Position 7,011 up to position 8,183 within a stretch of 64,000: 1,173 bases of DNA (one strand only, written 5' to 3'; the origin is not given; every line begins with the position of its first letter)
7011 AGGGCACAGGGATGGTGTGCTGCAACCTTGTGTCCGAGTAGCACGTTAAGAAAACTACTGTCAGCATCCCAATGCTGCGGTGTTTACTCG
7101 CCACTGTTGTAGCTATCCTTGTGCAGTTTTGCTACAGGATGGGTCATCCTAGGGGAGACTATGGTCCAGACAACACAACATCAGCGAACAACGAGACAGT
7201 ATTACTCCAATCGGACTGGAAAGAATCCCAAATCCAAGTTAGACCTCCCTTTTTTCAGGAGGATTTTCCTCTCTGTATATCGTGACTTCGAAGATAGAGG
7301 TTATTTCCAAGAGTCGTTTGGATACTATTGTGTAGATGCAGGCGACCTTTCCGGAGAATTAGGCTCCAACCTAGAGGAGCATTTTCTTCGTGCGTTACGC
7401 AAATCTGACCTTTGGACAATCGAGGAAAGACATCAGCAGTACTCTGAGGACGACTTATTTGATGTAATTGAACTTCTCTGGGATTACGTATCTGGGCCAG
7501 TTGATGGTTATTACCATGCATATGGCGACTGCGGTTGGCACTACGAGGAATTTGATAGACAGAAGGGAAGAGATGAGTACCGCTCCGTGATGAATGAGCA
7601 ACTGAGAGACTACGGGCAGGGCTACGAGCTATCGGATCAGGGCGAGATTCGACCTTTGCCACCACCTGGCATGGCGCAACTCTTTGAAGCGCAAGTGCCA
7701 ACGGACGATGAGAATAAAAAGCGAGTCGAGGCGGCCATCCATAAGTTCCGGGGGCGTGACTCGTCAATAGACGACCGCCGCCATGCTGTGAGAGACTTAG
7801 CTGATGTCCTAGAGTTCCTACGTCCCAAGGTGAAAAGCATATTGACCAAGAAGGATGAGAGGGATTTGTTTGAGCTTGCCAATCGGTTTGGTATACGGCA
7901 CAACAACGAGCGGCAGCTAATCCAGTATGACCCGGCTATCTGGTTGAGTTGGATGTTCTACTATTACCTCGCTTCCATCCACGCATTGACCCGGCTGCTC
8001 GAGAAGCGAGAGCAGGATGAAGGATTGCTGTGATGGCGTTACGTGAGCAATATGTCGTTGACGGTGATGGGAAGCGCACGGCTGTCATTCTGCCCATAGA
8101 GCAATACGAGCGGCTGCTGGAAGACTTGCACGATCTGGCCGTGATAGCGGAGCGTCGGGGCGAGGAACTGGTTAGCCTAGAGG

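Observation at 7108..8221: AbiJ-sized protein with a C-terminal Rx4H (HEPN-like) motif, translationally coupled to a downstream Phd/YefM-like antitoxin: non-canonical toxin-antitoxin or abortive-infection pair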

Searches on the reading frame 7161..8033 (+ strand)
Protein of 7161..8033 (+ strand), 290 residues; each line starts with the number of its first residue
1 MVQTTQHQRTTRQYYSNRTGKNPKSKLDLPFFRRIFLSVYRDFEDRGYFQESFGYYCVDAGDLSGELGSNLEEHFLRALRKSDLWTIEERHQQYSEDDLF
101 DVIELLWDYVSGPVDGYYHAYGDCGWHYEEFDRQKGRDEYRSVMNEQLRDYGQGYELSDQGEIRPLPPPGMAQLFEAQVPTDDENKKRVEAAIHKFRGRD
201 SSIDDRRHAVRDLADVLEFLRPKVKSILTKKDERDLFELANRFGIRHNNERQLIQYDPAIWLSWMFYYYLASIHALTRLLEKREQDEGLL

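Call 3: search_protein_families(library=pfam, proteins=[window:7161-8033:+], max_evalue=1)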
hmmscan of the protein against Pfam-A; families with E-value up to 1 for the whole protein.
window:7161-8033:+ (290 aa): 5 families
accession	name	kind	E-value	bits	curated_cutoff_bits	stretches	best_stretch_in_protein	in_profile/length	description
PF18863.6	AbiJ_NTD4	-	0.0036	18.2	34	1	14-163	2-134/152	AbiJ N-terminal domain 4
PF07545.19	Vg_Tdu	-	0.023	15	27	1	64-80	14-30/31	Vestigial/Tondu family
PF21150.2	YebU_pre-PUA_dom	-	0.036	14.4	27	1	228-262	4-38/77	Ribosomal RNA small subunit methyltransferase F, pre-PUA domain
PF07816.16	DUF1645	-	0.081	14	25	1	156-215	3-60/188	Protein of unknown function (DUF1645)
PF07097.16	DUF1359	-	0.12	13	25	1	191-247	11-67/104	Protein of unknown function (DUF1359)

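Call 4: search_protein_families(library=padloc, proteins=[window:7161-8033:+], max_evalue=1)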
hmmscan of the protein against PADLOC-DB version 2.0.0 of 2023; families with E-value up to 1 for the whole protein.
window:7161-8033:+ (290 aa): 1 family
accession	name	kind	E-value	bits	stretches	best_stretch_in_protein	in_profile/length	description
PDLC04995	PDC-S32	-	3.8e-05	21.2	1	85-221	86-220/301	-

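Call 5: search_protein_families(library=ncbifam, proteins=[window:7161-8033:+], max_evalue=1)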
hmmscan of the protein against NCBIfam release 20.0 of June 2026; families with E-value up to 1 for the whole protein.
window:7161-8033:+ (290 aa): 0 families

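Call 7: find_homologous_proteins(query=window:7161-8033:+, max_evalue=0.001)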
Query window:7161-8033:+ (290 aa): 1625 proteins with E <= 0.001 among 2806 candidates; the best 120 are listed.
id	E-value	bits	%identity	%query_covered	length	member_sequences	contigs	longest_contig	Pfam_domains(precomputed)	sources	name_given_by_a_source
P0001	1.7e-183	627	94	99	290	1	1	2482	-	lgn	-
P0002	2.4e-159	547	82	99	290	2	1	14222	-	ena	-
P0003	2.3e-157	541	82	99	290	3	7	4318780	-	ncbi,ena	-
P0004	1.3e-146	505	76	99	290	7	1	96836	-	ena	-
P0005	3.2e-143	494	86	86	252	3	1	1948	-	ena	-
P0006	2.6e-134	465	74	99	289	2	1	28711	-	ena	-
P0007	2.7e-132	458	79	86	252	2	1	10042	-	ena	-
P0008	2.4e-107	377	60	94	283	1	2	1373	-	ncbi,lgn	-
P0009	5.1e-107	375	58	96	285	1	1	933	-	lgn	-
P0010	1.9e-106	374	61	94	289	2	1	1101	-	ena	-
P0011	2.9e-106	373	59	96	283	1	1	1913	PF18863.7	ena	-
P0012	1.3e-105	371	61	94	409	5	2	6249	-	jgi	jgi:hypothetical protein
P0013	7.3e-105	368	58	94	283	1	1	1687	PF18863.7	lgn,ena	-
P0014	8.7e-105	368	58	94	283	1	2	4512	-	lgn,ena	-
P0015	9.4e-105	368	59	96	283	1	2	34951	PF18863.7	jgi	jgi:hypothetical protein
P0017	1.6e-104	367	58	94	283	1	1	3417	PF18863.7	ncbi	-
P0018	3.2e-104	366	58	95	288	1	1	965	PF18863.7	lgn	-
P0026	5.2e-103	362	59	95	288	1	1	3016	PF18863.7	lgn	-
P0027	5.3e-103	362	59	95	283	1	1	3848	PF18863.7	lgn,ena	-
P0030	7.4e-103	362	58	94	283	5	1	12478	-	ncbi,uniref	ncbi:hypothetical protein [Allocoleopsis sp.]|uniref:hypothetical protein n=1 Tax=Allocoleopsis sp. 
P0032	1.0e-102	361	58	94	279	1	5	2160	PF18863.7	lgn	-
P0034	1.3e-102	361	58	95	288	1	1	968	PF18863.7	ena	-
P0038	3.0e-102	360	55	96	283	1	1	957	PF18863.7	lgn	-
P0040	4.1e-102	359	59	94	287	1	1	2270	PF18863.7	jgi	jgi:hypothetical protein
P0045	1.2e-101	358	59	95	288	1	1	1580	PF18863.7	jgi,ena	-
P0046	1.4e-101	358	58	96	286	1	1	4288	PF18863.7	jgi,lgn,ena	-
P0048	1.5e-101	358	55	96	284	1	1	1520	PF18863.7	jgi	jgi:hypothetical protein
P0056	1.0e-100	355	59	94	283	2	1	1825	PF18863.7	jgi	-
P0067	2.1e-100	354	55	95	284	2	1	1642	PF18863.7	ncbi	-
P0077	6.1e-100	352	58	95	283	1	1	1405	PF18863.7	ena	-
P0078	7.2e-100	352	56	94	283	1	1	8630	PF18863.7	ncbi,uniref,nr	ncbi:hypothetical protein PN450_11610 [Dolichospermum lemmermannii CS-548]|uniref:hypothetical prote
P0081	9.3e-100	352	57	95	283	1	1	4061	PF18863.7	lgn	-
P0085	1.5e-99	351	55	95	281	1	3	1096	PF18863.7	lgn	-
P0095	5.9e-99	349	55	95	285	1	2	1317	PF18863.7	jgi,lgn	-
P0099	8.0e-99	349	55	96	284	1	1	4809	PF18863.7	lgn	-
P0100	8.3e-99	349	55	95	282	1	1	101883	PF18863.7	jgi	jgi:hypothetical protein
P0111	2.1e-98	347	57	93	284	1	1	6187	PF18863.7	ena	-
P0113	2.8e-98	347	57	95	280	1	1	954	PF18863.7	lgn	-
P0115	3.2e-98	347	57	93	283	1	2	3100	PF18863.7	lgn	-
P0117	3.8e-98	346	57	94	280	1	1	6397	PF18863.7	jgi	-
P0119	4.3e-98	346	56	94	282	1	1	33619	PF18863.7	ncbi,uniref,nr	ncbi:hypothetical protein H1S01_17255 [Heliobacterium chlorum]|uniref:Uncharacterized protein n=1 Ta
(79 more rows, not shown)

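Call 8: search_solved_structures(query=window:7161-8033:+, max_evalue=10)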
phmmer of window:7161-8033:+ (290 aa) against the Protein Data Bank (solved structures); distinct sequences matched with E-value up to 10: 4.
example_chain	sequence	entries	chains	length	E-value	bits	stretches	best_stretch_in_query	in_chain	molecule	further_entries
5hvq_C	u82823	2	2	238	0.76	12.1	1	182-241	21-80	Non-structural maintenance of chromosomes element 1 homolog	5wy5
1pmh_X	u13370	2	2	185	0.81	12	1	116-202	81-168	beta-1,4-mannanase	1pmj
9lwi_F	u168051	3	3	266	0.9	11.8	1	182-241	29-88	Non-structural maintenance of chromosomes element 1 homolog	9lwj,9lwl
9cc5_A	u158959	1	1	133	0.9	11.8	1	135-218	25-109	Amylin-NHO-22 Binder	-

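Call 12: find_related_loci(query=A1, collection=genome_contigs, flank=4000)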
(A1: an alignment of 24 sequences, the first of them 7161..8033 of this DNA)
Query A1 (290 aa) in genome_contigs; peptide patterns used: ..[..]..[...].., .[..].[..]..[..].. (x = any residue, [..] = any of these).
311 stretches matched a pattern; 199 encode a relative of the query (tblastn E <= 1e-3); the best 80 are kept; 80 distinct loci.
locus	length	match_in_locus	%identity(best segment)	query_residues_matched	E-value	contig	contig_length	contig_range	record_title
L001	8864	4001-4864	82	1-288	1e-160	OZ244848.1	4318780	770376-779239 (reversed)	MAG: Chloroflexota bacterium isolate 63517e8d-ff5b-49d2-9bcc-bc3416bcaf89 genome assembly, chromosome: 1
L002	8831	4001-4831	58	11-284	4e-106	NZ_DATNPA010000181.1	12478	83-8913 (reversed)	MAG: Allocoleopsis sp. isolate SMAG_U16469 k141_553845, whole genome shotgun sequence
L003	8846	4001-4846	55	7-285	1e-103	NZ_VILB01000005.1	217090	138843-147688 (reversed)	Anabaena sp. UHCC 0187 scaffold5_cov8, whole genome shotgun sequence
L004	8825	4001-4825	56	11-282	1e-101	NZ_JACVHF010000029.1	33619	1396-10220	Heliobacterium chlorum strain DSM 3682 NODE_29_length_33619_cov_9.56702, whole genome shotgun sequence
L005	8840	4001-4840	54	6-282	7e-101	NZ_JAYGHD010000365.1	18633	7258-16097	Nostoc sp. UHCC 0251 NODE_158_length_18633_cov_26.945150, whole genome shotgun sequence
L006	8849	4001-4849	55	11-290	7e-101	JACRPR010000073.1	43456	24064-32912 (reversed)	MAG: Chloroflexi bacterium isolate NC_groundwater_1992_Pr3_S-0.65um_56_3 SR2-18-Sp65_coassembly_scaffold_26865, whole ge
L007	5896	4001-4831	57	10-283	2e-100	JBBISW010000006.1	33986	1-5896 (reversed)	MAG: Chloroflexota bacterium isolate SLF170214_bin_382 NODE_1007_length_33986_cov_10.798827, whole genome shotgun sequen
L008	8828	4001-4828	53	10-282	3e-98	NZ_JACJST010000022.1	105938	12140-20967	Anabaena lutea FACHB-196 contig22, whole genome shotgun sequence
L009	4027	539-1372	53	11-285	3e-98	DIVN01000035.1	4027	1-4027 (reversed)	MAG TPA_asm: Anaerolineales bacterium UBA6131 UBA6131_contig_132974, whole genome shotgun sequence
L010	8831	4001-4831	55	10-281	3e-97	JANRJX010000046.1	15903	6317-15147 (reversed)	MAG: Chloroflexota bacterium isolate bins.419 k141_983176, whole genome shotgun sequence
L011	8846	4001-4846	53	6-284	1e-96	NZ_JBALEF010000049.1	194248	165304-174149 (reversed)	MAG: Nostoc sp. isolate P6447 bin 3 NODE_13_length_194248_cov_53.724120, whole genome shotgun sequence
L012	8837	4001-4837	55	11-285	1e-96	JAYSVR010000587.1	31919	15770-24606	MAG: Acidobacteriota bacterium isolate GFS_12827 GFS_12827_586, whole genome shotgun sequence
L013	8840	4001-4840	52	8-285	3e-96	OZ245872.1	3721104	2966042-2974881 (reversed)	MAG: Burkholderiaceae bacterium isolate 732ef4b1-3eda-4af0-a5a9-44cb4f996968 genome assembly, chromosome: 1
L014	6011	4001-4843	52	5-283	4e-96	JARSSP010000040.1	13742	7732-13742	MAG: Candidatus Contendobacter sp. isolate SCELSE-3-Con NODE_3289_length_13742_cov_117.669979, whole genome shotgun sequ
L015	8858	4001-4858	53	1-282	8e-96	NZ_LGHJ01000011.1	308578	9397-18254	Bellilinea caldifistulae strain GOMI-1 contig_1, whole genome shotgun sequence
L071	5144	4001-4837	48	8-286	3e-84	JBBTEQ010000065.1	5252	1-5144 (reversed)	MAG: Bdellovibrionota bacterium isolate H41-bin164_1 H41_bin164_1_000000000065, whole genome shotgun sequence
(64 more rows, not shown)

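Call 13: search_protein_families(library=pfam, alignment_id=A1, max_evalue=1)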
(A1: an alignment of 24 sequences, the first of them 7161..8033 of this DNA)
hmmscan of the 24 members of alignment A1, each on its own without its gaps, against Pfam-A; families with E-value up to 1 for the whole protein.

A. member 1, window:7161-8033:+ (290 aa): 5 families
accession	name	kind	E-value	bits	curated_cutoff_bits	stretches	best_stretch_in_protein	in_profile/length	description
PF18863.6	AbiJ_NTD4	-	0.0036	18.2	34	1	14-163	2-134/152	AbiJ N-terminal domain 4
PF07545.19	Vg_Tdu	-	0.023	15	27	1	64-80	14-30/31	Vestigial/Tondu family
PF21150.2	YebU_pre-PUA_dom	-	0.036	14.4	27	1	228-262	4-38/77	Ribosomal RNA small subunit methyltransferase F, pre-PUA domain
PF07816.16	DUF1645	-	0.081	14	25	1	156-215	3-60/188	Protein of unknown function (DUF1645)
PF07097.16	DUF1359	-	0.12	13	25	1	191-247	11-67/104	Protein of unknown function (DUF1359)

B. families by the number of members that match (of 24 scanned): 19 families
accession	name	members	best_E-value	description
PF18863.6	AbiJ_NTD4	21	5.4e-08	AbiJ N-terminal domain 4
PF07097.16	DUF1359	4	0.084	Protein of unknown function (DUF1359)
PF07816.16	DUF1645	3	0.081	Protein of unknown function (DUF1645)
PF12433.14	PV_NSP1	2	0.15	Parvovirus non-structural protein 1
PF13093.11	FTA4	1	0.011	Kinetochore complex Fta4 of Sim4 subunit, or CENP-50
PF07545.19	Vg_Tdu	1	0.023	Vestigial/Tondu family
PF21150.2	YebU_pre-PUA_dom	1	0.036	Ribosomal RNA small subunit methyltransferase F, pre-PUA domain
PF02498.22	Bro-N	1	0.047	BRO family, N-terminal domain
PF23078.2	HTH_CHD6-9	1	0.05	Chromodomain-helicase-DNA-binding protein 6-9, tri-helical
PF11896.14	GlgE_dom_N_S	1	0.072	Alpha-1,4-glucan:maltose-1-phosphate maltosyltransferase, domain N/S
PF14384.12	BrnA_antitoxin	1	0.11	BrnA antitoxin of type II toxin-antitoxin system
PF13824.12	zf-Mss51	1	0.12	Zinc-finger of mitochondrial splicing suppressor 51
PF10933.14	DUF2827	1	0.14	Protein of unknown function (DUF2827)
PF24292.1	DUF7479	1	0.14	Domain of unknown function (DUF7479)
PF25464.1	DUF7900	1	0.17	Domain of unknown function (DUF7900)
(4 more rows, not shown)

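Call 18: find_encoding_contigs(protein=P0002, flank=4000, max_places=3)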
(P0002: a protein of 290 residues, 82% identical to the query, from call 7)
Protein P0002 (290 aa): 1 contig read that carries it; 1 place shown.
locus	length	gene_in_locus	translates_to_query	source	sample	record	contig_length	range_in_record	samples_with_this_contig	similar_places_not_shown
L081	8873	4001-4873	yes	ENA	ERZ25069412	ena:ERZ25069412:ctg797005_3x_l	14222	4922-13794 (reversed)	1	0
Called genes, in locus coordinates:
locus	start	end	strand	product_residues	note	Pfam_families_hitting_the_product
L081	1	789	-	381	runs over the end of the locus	PF02746:MR_MLE_N, PF13378:MR_MLE_C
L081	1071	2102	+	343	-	PF01408:GFO_IDH_MocA, PF03447:NAD_binding_3 (weak), PF02894:GFO_IDH_MocA_C, PF22725:GFO_IDH_MocA_C3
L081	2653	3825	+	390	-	PF01019:G_glu_transpept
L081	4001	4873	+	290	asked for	-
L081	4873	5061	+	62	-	PF18506:RelB-like (weak)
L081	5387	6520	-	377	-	-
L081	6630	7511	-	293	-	PF03328:HpcH_HpaI, PF15617:C-C_Bond_Lyase (weak), PF22484:DUF6986 (weak)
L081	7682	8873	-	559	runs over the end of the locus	PF00920:ILVD_EDD_N, PF24877:ILV_EDD_C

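Call 19: find_encoding_contigs(protein=P0004, flank=4000, max_places=3)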
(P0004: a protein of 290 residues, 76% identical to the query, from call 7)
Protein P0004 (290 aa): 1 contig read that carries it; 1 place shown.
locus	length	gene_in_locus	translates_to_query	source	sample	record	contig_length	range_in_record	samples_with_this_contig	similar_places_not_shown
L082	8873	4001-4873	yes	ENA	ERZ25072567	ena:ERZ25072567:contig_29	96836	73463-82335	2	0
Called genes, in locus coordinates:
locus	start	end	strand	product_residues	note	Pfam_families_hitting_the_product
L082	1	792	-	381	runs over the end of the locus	PF02746:MR_MLE_N, PF13378:MR_MLE_C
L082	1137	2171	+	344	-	PF01408:GFO_IDH_MocA, PF22725:GFO_IDH_MocA_C3, PF02894:GFO_IDH_MocA_C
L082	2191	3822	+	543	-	PF01019:G_glu_transpept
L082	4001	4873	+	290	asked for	-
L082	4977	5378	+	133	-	PF00903:Glyoxalase, PF13468:Glyoxalase_3 (faint), PF13669:Glyoxalase_4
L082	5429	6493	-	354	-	-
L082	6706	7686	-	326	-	PF03328:HpcH_HpaI, PF15617:C-C_Bond_Lyase (weak), PF22484:DUF6986 (weak)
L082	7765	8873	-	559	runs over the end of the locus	PF00920:ILVD_EDD_N, PF24877:ILV_EDD_C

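Call 20: find_encoding_contigs(protein=P0006, flank=4000, max_places=3)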
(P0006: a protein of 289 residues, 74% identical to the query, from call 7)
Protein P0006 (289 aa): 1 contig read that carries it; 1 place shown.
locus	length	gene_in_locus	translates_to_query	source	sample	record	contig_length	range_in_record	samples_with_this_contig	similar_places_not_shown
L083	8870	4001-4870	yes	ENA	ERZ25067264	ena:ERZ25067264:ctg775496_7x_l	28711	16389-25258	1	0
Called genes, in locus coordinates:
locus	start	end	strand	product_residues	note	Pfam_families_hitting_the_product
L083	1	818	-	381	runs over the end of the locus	PF02746:MR_MLE_N, PF13378:MR_MLE_C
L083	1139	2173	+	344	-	PF01408:GFO_IDH_MocA, PF22725:GFO_IDH_MocA_C3, PF02894:GFO_IDH_MocA_C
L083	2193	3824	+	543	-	PF01019:G_glu_transpept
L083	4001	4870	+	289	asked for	-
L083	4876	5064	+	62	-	PF02604:PhdYeFM_antitox (weak), PF18506:RelB-like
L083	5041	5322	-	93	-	PF03683:UPF0175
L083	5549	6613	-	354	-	-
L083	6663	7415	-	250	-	PF03328:HpcH_HpaI, PF22484:DUF6986 (weak)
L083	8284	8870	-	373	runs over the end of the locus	PF00920:ILVD_EDD_N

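Call 21: find_encoding_contigs(protein=P0001, flank=4000, max_places=3)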
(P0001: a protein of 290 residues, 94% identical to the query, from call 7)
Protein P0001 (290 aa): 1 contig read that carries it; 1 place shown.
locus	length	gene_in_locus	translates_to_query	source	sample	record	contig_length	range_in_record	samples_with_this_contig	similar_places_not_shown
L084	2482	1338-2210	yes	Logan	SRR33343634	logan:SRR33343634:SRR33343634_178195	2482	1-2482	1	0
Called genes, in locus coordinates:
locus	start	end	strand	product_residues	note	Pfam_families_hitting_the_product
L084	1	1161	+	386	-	?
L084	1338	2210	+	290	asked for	-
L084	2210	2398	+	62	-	PF02604:PhdYeFM_antitox (weak), PF18506:RelB-like (weak)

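Call 22: predict_structure(alignment_id=A1)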
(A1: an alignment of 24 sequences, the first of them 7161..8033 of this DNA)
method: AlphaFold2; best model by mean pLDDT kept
length: 290 residues; sequences in the alignment: 24
mean_pLDDT: 82.2   pTM: 0.73
mean pLDDT of the five models: 82.2, 80.4, 80.2, 79.3, 75.7
residues with pLDDT >= 90: 109; 70-90: 133; 50-70: 26; < 50: 22
segments of 3 or more residues with pLDDT < 50: 1-14, 16-22
pLDDT, mean of each block of 10 residues (from residue 1): 38 45 69 96 95 89 87 91 90 95 96 91 84 97 94 91 87 79 85 86 88 89 82 72 58 65 87 86 73
secondary structure, 60 per line:
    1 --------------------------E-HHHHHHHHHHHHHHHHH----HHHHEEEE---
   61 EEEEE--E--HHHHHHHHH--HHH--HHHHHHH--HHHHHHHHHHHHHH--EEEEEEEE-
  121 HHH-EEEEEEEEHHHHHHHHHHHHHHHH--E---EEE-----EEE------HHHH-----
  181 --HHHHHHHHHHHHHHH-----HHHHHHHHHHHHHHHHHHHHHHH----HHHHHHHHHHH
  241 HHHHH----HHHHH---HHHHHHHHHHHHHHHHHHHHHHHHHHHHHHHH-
elements in order: H29-45 H50-53 E54-57 E61-65 H71-79 H87-93 H96-109 E112-119 E125-132 H133-148 E155-157 E163-165 H172-175 H183-197 H203-225 H230-245 H250-254 H258-289

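Call 31: fold_search(model_id=the predicted structure, library=pdb)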
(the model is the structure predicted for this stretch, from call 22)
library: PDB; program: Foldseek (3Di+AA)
matches with E <= 10: 198; with E <= 0.001: 0
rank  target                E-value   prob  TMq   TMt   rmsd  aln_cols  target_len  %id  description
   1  5z7b_A                3.1e-01  0.10  0.12  0.17  22.3       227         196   13  Crystal structure of the VanR transcription factor in complex with vanillate (released 2018-08-29)
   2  3s9o_C                8.4e-01  0.30  0.21  0.36   9.0       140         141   13  The Focal Adhesion Targeting (FAT) domain of the Focal Adhesion Kinase showing N-terminal interactions in cis (released 2012-06-06)
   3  8rf9                  8.4e-01  0.04  0.14  0.03  21.0       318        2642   10  CgsiGP1 sample in nanodisc (released 2024-03-20)
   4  5z7b_B                9.9e-01  0.06  0.13  0.17  22.4       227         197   13  Crystal structure of the VanR transcription factor in complex with vanillate (released 2018-08-29)
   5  8rfe_A                9.9e-01  0.04  0.15  0.03  21.3       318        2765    9  CgsiGP2 sample in nanodisc (released 2024-03-20)
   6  6lg2_A                1.0e+00  0.08  0.12  0.18  18.7       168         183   17  VanR bound to Vanillate (released 2020-02-12)
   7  5k3i_A                1.4e+00  0.03  0.14  0.07  25.8       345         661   12  Crystal structure of Acyl-CoA oxidase-1 in Caenorhabditis elegans complexed with FAD and ATP (released 2016-08-24)
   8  6xt4                  1.5e+00  0.05  0.13  0.15  16.9       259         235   12  C3_HD-1069 (1BH-69) - fusion protein of helical bundle and repeat protein (released 2020-12-23)
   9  5osh_B                1.6e+00  0.04  0.16  0.16  19.1       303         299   12  Structure of retromer VPS29-VPS35C subunits complexed with RidL N-terminal domain (1-236) (released 2017-12-13)
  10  8rf0_A                1.6e+00  0.04  0.16  0.03  20.4       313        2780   10  WT-CGS sample in nanodisc (released 2024-03-20)
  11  9avd                  1.7e+00  0.12  0.11  0.30  16.2       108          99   24  Mitochondrial fission 1 protein Fis1 structure T34D mutation (released 2025-05-21)
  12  5k3i_C                1.7e+00  0.03  0.12  0.06  17.2       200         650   11  Crystal structure of Acyl-CoA oxidase-1 in Caenorhabditis elegans complexed with FAD and ATP (released 2016-08-24)
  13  3s9o_A                1.8e+00  0.23  0.22  0.37   7.0       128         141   12  The Focal Adhesion Targeting (FAT) domain of the Focal Adhesion Kinase showing N-terminal interactions in cis (released 2012-06-06)
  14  9min_D                1.9e+00  0.21  0.21  0.36   7.4       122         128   16  Structure of a designed minibinder to NYESO1-A*02:01 (released 2025-08-06)
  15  3jbi_V                2.0e+00  0.18  0.19  0.35   9.0       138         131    7  MDFF model of the vinculin tail domain bound to F-actin (released 2015-11-04)
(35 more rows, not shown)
